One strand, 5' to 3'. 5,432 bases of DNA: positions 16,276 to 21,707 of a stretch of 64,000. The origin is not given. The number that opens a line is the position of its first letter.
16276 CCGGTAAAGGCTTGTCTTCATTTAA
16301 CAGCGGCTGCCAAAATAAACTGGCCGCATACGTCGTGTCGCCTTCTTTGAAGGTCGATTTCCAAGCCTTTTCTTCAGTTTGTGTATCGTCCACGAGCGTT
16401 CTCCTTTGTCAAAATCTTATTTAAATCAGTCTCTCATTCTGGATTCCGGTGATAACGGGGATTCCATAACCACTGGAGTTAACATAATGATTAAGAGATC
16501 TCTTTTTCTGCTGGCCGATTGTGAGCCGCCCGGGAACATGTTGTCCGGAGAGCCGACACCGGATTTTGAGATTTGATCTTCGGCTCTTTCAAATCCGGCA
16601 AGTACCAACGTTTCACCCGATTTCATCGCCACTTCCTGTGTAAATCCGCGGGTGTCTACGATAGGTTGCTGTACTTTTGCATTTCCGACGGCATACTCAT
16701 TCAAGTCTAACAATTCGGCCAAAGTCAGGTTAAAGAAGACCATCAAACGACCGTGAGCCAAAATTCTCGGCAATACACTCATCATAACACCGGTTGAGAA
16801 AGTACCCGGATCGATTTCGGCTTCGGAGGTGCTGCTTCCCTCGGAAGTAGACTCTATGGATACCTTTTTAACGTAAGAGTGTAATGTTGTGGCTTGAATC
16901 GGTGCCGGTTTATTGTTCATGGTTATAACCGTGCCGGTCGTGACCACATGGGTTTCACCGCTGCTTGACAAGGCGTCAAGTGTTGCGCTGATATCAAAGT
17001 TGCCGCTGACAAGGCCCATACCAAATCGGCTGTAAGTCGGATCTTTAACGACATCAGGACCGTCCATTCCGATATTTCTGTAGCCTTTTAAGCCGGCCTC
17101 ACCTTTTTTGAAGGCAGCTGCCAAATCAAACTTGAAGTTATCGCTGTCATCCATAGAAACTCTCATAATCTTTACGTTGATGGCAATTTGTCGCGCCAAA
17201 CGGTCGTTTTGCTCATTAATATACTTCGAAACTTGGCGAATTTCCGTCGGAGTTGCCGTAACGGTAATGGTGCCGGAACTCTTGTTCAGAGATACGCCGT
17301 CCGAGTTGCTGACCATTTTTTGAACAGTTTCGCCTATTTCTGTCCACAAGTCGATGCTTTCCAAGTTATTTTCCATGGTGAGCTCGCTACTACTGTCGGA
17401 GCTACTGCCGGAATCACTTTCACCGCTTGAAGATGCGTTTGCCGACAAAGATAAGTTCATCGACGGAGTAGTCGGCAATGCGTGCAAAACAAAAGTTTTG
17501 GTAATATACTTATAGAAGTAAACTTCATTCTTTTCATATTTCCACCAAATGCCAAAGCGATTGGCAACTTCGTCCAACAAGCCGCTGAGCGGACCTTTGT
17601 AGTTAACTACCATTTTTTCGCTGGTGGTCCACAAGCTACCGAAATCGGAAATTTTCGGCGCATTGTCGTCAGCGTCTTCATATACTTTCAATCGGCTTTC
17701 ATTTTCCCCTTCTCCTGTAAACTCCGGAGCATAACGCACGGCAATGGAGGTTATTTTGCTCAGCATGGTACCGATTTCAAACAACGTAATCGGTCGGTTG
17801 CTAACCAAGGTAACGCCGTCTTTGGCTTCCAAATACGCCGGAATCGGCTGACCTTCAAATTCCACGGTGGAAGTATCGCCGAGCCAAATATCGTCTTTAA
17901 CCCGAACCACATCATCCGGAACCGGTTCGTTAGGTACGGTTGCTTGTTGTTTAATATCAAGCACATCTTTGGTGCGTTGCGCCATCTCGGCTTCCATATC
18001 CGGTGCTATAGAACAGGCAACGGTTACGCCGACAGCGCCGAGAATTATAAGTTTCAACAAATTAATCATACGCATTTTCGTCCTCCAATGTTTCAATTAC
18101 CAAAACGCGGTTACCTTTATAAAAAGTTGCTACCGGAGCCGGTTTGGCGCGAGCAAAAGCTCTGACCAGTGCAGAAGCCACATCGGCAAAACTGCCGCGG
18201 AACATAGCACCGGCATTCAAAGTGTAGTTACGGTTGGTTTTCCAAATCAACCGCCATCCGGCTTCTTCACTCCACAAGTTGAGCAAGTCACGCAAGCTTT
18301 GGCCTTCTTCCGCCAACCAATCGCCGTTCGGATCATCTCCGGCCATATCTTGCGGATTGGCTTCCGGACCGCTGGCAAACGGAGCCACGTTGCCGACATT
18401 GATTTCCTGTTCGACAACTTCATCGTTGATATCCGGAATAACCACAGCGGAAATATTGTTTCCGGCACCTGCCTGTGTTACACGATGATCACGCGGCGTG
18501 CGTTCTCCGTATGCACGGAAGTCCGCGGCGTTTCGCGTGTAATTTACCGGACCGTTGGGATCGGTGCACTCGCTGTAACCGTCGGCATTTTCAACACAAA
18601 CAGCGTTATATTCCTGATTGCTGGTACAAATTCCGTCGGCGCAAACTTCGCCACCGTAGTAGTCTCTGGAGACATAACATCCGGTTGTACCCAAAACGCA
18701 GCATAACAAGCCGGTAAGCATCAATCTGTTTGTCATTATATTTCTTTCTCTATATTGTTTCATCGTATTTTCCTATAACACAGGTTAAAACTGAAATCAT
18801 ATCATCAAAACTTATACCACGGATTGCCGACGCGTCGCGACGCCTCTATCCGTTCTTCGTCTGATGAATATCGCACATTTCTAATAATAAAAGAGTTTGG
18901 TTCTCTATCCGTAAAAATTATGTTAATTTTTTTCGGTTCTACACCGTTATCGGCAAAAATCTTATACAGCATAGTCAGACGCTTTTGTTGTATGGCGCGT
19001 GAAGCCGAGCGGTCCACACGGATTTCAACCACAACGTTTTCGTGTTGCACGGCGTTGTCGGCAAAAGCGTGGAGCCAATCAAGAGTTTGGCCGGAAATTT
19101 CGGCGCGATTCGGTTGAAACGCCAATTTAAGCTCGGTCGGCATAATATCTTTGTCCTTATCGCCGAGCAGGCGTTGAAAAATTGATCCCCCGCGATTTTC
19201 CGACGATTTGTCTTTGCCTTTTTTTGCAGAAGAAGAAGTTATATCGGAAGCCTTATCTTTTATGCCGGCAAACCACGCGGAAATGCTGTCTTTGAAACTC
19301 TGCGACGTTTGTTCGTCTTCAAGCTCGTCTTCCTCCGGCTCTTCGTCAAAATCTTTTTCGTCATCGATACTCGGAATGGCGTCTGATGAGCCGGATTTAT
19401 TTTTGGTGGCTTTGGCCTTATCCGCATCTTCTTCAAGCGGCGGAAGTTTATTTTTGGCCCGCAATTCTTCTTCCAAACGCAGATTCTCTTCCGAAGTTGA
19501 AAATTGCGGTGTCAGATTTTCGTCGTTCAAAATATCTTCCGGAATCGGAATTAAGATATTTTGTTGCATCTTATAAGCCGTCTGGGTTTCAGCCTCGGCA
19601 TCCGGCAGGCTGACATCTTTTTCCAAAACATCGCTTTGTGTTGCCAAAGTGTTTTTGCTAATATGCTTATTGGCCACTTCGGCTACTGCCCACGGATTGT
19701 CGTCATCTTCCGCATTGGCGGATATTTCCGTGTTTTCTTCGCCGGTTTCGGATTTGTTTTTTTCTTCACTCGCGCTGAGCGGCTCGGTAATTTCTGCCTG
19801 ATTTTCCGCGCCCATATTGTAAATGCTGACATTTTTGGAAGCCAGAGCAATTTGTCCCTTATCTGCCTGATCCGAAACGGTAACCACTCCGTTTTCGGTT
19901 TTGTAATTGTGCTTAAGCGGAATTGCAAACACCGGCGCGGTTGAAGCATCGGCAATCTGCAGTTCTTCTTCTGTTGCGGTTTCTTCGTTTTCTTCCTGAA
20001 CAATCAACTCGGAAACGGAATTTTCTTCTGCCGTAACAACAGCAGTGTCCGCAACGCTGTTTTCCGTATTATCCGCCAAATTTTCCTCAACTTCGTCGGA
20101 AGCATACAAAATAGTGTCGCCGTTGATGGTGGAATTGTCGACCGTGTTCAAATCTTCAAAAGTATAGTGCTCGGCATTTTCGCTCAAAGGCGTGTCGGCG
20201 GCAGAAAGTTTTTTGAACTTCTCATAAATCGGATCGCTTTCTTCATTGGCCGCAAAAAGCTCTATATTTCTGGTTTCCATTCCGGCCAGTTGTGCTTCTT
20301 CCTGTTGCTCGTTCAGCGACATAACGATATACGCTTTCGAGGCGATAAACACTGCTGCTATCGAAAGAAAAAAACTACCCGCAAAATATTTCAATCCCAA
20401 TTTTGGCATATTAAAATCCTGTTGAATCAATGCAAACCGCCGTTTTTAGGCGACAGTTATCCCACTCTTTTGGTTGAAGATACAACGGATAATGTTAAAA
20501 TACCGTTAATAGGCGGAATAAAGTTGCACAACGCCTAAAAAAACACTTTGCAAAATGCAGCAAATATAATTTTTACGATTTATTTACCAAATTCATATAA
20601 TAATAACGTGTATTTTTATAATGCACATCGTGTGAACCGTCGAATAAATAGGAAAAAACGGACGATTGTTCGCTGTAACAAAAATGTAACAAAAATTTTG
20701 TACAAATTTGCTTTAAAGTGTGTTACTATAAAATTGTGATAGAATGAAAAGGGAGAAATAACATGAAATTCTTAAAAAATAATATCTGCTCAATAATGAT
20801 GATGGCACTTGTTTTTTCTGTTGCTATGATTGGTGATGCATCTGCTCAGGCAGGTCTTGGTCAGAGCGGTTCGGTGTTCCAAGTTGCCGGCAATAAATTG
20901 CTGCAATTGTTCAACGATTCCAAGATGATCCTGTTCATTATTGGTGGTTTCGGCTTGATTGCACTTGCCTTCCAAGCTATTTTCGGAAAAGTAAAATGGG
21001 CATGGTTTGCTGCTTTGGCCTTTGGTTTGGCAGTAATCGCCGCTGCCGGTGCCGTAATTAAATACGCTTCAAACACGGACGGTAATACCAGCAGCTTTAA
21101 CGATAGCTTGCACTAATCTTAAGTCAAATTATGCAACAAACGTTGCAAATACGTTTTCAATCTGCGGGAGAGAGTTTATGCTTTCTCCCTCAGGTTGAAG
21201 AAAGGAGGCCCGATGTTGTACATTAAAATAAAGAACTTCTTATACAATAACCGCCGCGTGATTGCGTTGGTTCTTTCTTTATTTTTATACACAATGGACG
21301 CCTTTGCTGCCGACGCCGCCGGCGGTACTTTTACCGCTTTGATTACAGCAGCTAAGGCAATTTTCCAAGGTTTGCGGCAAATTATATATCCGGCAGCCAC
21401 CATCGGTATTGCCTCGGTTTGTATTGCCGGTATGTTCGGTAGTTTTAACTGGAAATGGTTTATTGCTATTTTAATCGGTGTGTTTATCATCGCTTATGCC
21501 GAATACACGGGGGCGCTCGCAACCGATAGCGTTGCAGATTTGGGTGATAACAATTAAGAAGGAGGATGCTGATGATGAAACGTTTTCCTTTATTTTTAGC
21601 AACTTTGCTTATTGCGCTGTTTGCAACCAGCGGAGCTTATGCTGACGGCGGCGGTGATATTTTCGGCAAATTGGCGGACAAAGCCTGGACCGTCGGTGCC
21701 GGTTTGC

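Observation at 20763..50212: Non-canonical VirB/Cag-like type IV secretion locus embedded next to core genes, with no coupling protein, relaxase or VirB6 in view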

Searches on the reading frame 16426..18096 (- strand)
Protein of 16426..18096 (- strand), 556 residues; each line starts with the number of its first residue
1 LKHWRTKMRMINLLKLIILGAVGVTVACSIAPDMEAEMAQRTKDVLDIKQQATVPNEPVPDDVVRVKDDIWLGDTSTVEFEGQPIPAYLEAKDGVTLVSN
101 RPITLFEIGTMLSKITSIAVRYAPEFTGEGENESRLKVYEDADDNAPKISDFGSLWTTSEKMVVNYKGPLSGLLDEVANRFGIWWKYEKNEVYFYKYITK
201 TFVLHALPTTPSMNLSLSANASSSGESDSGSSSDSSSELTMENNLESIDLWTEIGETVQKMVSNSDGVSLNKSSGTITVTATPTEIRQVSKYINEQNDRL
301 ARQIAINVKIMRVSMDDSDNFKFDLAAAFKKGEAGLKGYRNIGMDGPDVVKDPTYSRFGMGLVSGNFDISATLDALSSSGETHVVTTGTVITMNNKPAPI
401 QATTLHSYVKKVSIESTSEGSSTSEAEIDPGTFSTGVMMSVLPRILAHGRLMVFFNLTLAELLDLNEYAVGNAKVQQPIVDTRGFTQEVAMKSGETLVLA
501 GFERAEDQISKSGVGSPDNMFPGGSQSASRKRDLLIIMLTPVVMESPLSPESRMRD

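Call 5: search_protein_families(library=ncbifam, proteins=[window:16426-18096:-], max_evalue=0.00001)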
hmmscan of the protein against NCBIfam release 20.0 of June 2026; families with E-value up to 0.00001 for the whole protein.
window:16426-18096:- (556 aa): 7 families
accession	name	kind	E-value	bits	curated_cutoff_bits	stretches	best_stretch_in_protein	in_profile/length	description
TIGR02520.1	pilus_B_mal_scr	equivalog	2.2e-86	290.4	287.65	1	157-543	117-513/513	PilN family type IVB pilus formation outer membrane protein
TIGR02519.1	pilus_MshL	equivalog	1.6e-35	122.5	250.2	1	268-543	1-289/290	pilus (MSHA type) biogenesis protein MshL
TIGR02517.1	type_II_gspD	equivalog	1.3e-12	47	351.35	1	225-547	259-593/600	type II secretion system secretin GspD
TIGR02515.1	IV_pilus_PilQ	subfamily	3.5e-11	42.8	284.35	1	256-514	125-393/428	type IV pilus secretin PilQ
TIGR02516.1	type_III_yscC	equivalog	4.1e-10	38.8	238.45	1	275-514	208-427/463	type III secretion system outer membrane ring subunit SctC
NF011873.0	PRK15346.1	equivalog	2e-08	33.3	524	1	279-513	249-459/499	EscC/YscC/HrcC family type III secretion system outer membrane ring protein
NF042912.1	Amuc_1098_fam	equivalog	1.6e-07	29.8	750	0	214-324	375-483/805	Amuc_1098 family type IV pilus outer membrane protein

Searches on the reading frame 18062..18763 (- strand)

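Call 5: search_protein_families(library=ncbifam, proteins=[window:18062-18763:-], max_evalue=0.00001)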
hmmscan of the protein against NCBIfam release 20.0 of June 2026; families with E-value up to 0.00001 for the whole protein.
window:18062-18763:- (233 aa): 0 families

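Call 8: search_protein_families(library=pfam, proteins=[window:18062-18763:-], max_evalue=0.001)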
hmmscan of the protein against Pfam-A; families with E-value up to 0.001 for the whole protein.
window:18062-18763:- (233 aa): 1 family
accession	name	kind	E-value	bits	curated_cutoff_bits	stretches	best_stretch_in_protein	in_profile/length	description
PF10671.14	TcpQ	-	4.5e-17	62.3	27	1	148-224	2-78/80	Toxin co-regulated pilus biosynthesis protein Q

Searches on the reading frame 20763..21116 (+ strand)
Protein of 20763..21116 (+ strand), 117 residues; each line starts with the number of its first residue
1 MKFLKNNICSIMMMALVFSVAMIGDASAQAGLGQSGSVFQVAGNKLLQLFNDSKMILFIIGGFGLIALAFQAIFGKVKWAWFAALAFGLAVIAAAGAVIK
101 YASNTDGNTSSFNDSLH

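Call 3: search_protein_families(library=pfam, proteins=[window:20763-21116:+], max_evalue=0.1)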
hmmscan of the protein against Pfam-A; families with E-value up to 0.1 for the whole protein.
window:20763-21116:+ (117 aa): 4 families
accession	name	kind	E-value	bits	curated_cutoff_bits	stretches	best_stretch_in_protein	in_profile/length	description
PF04956.18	TrbC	-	1.3e-05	25.7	27.9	1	3-100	5-96/98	TrbC/VIRB2 pilin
PF03653.18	UPF0093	-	0.013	16.2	34.2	1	22-103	30-109/146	Uncharacterised protein family (UPF0093)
PF11026.13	DUF2721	-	0.055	13.8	28.3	1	54-99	65-114/129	Protein of unknown function (DUF2721)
PF19845.4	DUF6320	-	0.069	13.4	29.9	1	54-99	126-170/186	Family of unknown function (DUF6320)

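Call 96: search_protein_families(library=ncbifam, proteins=[window:20763-21116:+], max_evalue=0.01)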
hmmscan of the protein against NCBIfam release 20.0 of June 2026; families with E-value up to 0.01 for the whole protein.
window:20763-21116:+ (117 aa): 0 families

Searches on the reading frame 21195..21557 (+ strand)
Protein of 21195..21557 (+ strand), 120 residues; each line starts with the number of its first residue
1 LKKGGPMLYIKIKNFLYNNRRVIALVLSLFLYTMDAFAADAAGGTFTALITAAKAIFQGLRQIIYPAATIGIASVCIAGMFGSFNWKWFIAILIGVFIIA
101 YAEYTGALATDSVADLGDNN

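Call 3: search_protein_families(library=pfam, proteins=[window:21195-21557:+], max_evalue=0.1)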
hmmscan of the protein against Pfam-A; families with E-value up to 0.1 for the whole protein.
window:21195-21557:+ (120 aa): 2 families
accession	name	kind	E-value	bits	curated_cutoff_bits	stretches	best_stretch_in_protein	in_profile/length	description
PF04956.18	TrbC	-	2e-10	41.2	27.9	1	18-103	10-92/98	TrbC/VIRB2 pilin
PF00487.30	FA_desaturase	-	0.086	13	29.7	1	25-106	98-183/253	Fatty acid desaturase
